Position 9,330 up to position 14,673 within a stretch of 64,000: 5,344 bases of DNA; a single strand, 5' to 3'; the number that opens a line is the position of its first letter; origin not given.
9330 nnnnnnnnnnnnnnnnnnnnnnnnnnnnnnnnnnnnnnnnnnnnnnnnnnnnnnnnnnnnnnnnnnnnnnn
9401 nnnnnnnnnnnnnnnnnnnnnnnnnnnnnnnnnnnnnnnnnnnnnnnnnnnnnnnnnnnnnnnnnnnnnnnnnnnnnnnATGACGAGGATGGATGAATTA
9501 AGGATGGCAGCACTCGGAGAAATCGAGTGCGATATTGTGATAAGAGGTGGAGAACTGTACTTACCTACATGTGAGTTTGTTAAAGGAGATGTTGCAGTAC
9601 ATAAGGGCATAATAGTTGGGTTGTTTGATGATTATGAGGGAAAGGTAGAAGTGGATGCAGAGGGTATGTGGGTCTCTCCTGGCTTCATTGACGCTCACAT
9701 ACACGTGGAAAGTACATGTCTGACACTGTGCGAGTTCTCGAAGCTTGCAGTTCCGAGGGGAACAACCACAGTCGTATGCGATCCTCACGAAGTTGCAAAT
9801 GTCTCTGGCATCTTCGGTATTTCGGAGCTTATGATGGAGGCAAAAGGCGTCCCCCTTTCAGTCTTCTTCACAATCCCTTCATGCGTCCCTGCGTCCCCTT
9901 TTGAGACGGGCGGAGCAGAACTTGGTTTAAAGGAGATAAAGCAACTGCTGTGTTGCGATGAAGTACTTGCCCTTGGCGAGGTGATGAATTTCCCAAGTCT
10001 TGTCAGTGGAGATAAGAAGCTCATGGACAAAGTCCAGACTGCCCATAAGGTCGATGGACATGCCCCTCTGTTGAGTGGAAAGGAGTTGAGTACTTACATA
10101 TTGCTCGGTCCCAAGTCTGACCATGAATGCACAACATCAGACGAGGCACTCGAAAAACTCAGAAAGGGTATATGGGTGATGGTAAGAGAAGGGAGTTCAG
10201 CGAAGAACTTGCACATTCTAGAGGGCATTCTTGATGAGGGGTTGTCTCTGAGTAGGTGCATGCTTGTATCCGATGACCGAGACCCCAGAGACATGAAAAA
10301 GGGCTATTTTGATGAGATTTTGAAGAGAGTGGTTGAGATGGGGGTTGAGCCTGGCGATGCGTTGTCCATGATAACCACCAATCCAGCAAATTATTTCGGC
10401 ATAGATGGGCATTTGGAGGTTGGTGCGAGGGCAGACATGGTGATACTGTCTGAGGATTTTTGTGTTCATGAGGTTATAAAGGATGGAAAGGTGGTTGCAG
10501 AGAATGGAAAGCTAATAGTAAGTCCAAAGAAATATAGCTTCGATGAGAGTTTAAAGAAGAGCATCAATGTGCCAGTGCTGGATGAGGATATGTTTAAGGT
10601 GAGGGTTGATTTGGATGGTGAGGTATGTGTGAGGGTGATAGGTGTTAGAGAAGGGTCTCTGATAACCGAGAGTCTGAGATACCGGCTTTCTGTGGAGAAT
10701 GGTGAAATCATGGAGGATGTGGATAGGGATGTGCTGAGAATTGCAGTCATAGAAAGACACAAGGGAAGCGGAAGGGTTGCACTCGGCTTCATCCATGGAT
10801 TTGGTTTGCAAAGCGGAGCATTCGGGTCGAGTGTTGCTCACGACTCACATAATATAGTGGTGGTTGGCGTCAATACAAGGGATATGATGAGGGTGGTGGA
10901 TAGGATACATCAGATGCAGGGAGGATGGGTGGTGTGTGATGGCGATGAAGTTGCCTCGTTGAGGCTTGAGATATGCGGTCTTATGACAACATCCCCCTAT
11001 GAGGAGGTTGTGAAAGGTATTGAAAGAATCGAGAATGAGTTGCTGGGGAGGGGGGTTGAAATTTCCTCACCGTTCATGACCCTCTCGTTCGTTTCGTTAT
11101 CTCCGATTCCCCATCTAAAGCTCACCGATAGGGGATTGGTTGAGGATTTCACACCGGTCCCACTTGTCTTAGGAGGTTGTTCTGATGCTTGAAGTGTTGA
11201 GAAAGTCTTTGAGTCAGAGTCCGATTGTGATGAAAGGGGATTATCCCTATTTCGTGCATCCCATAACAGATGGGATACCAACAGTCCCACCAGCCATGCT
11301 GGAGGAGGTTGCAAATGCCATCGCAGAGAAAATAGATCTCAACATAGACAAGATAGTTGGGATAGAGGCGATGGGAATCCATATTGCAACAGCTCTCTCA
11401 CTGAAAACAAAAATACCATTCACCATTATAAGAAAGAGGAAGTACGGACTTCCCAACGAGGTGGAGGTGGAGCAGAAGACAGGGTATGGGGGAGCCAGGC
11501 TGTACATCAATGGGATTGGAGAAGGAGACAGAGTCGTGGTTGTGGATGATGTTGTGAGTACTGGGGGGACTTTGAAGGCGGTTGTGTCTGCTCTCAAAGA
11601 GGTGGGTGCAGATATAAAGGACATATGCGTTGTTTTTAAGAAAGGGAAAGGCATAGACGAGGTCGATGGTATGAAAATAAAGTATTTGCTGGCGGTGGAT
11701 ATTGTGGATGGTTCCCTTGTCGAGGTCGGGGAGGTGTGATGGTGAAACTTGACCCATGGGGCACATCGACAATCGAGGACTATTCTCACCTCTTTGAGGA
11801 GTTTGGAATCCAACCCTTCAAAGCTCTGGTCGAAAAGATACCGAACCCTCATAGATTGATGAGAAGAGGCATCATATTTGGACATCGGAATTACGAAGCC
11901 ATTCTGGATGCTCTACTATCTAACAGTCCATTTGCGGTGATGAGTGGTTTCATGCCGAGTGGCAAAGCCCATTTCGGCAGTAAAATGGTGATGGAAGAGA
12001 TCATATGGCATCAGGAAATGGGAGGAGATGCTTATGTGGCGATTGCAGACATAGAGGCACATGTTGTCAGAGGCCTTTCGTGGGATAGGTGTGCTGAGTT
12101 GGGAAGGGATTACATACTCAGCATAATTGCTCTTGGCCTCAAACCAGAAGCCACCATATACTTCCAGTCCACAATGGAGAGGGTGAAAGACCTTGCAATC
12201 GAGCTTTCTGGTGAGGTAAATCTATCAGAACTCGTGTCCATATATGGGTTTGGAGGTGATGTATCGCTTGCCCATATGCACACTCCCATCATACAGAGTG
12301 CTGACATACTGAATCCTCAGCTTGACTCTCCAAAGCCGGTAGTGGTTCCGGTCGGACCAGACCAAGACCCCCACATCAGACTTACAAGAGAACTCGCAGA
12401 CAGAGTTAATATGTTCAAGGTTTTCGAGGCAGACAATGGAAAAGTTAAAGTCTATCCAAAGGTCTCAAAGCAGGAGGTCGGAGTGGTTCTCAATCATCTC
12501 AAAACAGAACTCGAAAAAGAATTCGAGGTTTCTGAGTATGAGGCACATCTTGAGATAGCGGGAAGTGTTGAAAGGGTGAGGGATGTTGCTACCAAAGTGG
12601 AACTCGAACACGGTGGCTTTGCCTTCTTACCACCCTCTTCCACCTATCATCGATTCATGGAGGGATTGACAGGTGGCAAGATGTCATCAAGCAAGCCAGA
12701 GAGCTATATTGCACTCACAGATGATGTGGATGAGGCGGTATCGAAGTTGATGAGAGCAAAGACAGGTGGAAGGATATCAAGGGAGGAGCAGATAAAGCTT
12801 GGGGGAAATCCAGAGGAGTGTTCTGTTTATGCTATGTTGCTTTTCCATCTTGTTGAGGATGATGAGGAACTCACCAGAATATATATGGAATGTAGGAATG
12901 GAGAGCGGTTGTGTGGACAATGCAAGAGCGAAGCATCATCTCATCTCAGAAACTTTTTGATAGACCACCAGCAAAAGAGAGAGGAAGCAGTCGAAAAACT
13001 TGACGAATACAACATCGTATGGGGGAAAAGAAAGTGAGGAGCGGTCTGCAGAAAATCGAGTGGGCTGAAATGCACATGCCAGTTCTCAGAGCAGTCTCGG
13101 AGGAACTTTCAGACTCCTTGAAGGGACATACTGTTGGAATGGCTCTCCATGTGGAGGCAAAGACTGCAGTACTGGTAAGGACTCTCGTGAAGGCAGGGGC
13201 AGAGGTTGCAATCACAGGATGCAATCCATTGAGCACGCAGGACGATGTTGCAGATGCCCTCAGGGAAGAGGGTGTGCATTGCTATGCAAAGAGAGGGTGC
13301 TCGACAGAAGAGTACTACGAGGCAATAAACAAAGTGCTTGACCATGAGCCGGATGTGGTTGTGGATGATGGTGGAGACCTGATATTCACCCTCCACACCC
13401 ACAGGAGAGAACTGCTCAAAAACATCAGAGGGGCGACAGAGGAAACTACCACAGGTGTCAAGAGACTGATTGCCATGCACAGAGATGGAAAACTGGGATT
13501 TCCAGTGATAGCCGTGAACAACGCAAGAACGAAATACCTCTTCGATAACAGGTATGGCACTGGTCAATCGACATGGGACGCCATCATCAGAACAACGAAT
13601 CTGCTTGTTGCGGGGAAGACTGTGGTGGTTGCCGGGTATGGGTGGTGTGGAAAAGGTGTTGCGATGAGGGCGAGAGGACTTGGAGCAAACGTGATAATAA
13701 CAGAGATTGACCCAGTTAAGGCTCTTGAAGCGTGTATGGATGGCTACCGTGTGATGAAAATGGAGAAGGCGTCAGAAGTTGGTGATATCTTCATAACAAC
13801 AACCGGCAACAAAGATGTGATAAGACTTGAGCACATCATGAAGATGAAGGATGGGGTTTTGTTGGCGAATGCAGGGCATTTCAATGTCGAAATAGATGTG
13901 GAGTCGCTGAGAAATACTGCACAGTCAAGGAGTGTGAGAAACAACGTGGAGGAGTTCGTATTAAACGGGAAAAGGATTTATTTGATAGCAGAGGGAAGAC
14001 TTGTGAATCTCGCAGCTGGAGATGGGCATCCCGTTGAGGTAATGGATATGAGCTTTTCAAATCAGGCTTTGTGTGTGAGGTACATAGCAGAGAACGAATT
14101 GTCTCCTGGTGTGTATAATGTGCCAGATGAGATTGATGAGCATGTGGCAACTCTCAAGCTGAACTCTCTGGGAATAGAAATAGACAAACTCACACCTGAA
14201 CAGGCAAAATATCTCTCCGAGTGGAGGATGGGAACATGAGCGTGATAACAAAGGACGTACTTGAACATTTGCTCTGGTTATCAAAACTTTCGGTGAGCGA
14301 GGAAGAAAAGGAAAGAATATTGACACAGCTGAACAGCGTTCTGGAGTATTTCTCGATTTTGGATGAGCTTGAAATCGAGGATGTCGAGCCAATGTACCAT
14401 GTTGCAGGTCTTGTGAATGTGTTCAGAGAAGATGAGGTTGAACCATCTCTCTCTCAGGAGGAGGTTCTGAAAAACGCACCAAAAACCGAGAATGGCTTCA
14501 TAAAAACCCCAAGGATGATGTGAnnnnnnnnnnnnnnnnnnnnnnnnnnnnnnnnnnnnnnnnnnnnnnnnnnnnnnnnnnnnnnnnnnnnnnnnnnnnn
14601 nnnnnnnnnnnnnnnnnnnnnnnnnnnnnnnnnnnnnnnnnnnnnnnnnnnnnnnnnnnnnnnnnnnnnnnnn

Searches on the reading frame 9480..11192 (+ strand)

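Call 36: search_protein_families(library=pfam, proteins=[window:9480-11192:+], max_evalue=0.00001)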
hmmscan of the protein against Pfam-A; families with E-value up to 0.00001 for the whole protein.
window:9480-11192:+ (570 aa): 3 families
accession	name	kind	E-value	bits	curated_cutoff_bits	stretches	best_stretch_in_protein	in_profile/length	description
PF13382.11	Adenine_deam_C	-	5.3e-58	195.6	27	1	394-555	2-164/169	Adenine deaminase C-terminal domain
PF01979.26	Amidohydro_1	-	3.3e-31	109.2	25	1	64-339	1-345/345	Amidohydrolase family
PF07969.17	Amidohydro_3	-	1.3e-12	48.4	29.7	0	57-85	2-29/472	Amidohydrolase family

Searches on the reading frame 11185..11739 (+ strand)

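Call 36: search_protein_families(library=pfam, proteins=[window:11185-11739:+], max_evalue=0.00001)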
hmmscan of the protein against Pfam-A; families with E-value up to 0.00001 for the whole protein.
window:11185-11739:+ (184 aa): 1 family
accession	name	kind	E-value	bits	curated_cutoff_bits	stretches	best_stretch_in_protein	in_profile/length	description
PF00156.33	Pribosyltran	-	8.4e-21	74.4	26.3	1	36-168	9-141/158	Phosphoribosyl transferase domain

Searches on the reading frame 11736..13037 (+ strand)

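Call 37: search_protein_families(library=pfam, proteins=[window:11736-13037:+], max_evalue=0.00001)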
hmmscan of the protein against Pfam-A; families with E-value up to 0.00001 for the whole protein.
window:11736-13037:+ (433 aa): 1 family
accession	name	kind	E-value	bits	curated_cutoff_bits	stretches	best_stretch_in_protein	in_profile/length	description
PF00579.31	tRNA-synt_1b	-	2.7e-37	129.1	21.1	2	63-227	3-177/292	tRNA synthetases class I (W and Y)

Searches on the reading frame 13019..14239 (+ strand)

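Call 37: search_protein_families(library=pfam, proteins=[window:13019-14239:+], max_evalue=0.00001)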
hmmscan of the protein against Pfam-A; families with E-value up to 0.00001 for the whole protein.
window:13019-14239:+ (406 aa): 4 families
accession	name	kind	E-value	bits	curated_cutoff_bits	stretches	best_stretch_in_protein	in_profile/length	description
PF05221.23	AdoHcyase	-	6.4e-58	196.7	25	2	130-400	174-286/299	S-adenosyl-L-homocysteine hydrolase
PF00670.27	AdoHcyase_NAD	-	8.3e-54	182.5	27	1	177-334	1-160/162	S-adenosyl-L-homocysteine hydrolase, NAD binding domain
PF02826.25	2-Hacid_dh_C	-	5.6e-09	36.1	25.1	1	184-297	21-137/178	D-isomer specific 2-hydroxyacid dehydrogenase, NAD binding domain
PF07991.19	KARI_N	-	5.5e-07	29.8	20.6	1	197-293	2-102/165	Acetohydroxy acid isomeroreductase, NADPH-binding domain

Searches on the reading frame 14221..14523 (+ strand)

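Call 37: search_protein_families(library=pfam, proteins=[window:14221-14523:+], max_evalue=0.00001)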
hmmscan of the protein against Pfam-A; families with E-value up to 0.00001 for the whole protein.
window:14221-14523:+ (100 aa): 1 family
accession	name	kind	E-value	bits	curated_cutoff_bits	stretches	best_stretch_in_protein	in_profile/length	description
PF02686.20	GatC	-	3e-25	88.6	23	1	25-95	1-65/66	Glu-tRNAGln amidotransferase C subunit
